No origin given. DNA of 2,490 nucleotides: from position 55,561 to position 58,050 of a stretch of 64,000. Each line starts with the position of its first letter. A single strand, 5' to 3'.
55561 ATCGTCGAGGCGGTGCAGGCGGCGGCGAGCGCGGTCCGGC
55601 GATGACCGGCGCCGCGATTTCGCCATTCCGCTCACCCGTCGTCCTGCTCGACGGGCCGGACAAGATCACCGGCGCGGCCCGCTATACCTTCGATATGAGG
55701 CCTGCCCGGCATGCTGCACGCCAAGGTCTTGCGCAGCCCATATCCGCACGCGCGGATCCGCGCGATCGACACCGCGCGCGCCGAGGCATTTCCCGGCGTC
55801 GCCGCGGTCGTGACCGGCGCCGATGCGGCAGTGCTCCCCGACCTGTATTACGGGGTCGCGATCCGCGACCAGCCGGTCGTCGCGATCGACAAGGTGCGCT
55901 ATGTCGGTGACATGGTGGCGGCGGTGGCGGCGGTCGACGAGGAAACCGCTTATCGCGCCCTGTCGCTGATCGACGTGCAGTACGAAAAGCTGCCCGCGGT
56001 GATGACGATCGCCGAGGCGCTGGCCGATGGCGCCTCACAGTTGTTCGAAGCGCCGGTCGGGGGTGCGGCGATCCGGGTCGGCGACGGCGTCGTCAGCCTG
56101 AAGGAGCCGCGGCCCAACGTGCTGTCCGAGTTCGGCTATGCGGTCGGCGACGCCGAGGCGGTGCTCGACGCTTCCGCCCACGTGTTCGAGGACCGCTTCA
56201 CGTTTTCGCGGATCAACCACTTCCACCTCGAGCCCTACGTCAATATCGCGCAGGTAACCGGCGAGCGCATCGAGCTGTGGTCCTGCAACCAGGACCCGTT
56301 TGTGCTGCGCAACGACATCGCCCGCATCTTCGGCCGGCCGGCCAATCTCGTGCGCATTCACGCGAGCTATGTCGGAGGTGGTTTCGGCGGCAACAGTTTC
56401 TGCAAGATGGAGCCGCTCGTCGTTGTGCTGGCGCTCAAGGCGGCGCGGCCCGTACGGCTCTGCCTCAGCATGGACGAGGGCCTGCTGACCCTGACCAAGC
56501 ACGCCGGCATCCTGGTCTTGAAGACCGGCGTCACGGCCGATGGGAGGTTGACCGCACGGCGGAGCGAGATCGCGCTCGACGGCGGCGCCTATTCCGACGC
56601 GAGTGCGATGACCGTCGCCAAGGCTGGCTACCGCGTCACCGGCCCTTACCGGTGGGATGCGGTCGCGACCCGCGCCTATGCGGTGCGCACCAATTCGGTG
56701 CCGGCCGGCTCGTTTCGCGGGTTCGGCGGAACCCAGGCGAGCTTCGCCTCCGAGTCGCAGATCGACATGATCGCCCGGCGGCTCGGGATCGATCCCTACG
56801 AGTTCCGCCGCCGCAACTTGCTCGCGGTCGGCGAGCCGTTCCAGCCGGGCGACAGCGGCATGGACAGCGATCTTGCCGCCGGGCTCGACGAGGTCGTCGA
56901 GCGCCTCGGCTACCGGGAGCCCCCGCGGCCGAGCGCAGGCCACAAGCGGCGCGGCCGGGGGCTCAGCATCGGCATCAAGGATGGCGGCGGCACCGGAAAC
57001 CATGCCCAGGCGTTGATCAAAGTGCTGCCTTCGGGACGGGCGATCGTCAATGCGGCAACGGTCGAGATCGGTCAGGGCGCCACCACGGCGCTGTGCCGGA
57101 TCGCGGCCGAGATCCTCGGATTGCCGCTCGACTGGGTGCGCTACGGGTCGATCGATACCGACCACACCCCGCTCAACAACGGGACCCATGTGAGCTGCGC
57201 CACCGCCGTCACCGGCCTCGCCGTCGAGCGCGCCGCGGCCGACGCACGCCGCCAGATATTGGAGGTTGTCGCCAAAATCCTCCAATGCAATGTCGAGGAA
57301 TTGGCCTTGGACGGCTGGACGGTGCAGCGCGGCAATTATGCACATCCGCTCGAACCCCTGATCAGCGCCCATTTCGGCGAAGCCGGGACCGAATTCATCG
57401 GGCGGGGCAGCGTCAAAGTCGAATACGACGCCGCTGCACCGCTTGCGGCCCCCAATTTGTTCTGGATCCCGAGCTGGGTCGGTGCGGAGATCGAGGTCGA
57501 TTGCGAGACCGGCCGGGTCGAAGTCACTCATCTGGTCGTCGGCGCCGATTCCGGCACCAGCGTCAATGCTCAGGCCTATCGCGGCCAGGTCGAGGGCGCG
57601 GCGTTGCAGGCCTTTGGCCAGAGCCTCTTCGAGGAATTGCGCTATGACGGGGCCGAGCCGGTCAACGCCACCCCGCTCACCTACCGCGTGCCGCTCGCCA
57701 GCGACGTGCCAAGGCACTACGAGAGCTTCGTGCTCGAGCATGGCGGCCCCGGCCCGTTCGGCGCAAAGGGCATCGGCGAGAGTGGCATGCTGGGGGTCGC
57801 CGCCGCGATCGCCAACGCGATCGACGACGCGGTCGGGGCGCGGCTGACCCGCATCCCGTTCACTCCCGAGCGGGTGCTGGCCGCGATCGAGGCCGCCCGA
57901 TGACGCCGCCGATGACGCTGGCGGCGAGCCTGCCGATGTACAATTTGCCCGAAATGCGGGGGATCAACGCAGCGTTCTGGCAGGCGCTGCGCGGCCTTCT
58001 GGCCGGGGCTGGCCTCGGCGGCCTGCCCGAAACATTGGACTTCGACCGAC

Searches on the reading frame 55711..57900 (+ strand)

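Call 93: search_protein_families(library=pfam, proteins=[window:55711-57900:+], max_evalue=0.001)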
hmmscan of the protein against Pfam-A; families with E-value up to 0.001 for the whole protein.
window:55711-57900:+ (730 aa): 3 families
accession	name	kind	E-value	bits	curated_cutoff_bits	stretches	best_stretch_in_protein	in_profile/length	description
PF02738.23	MoCoBD_1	-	2.3e-67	227.1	27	1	135-370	7-244/244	Molybdopterin cofactor-binding domain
PF20256.3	MoCoBD_2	-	1.1e-53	183.1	27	1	406-667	17-283/283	Molybdopterin cofactor-binding domain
PF01315.27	Ald_Xan_dh_C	-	9.9e-24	84.2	31.3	1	1-95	15-110/110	Aldehyde oxidase and xanthine dehydrogenase, a/b hammerhead domain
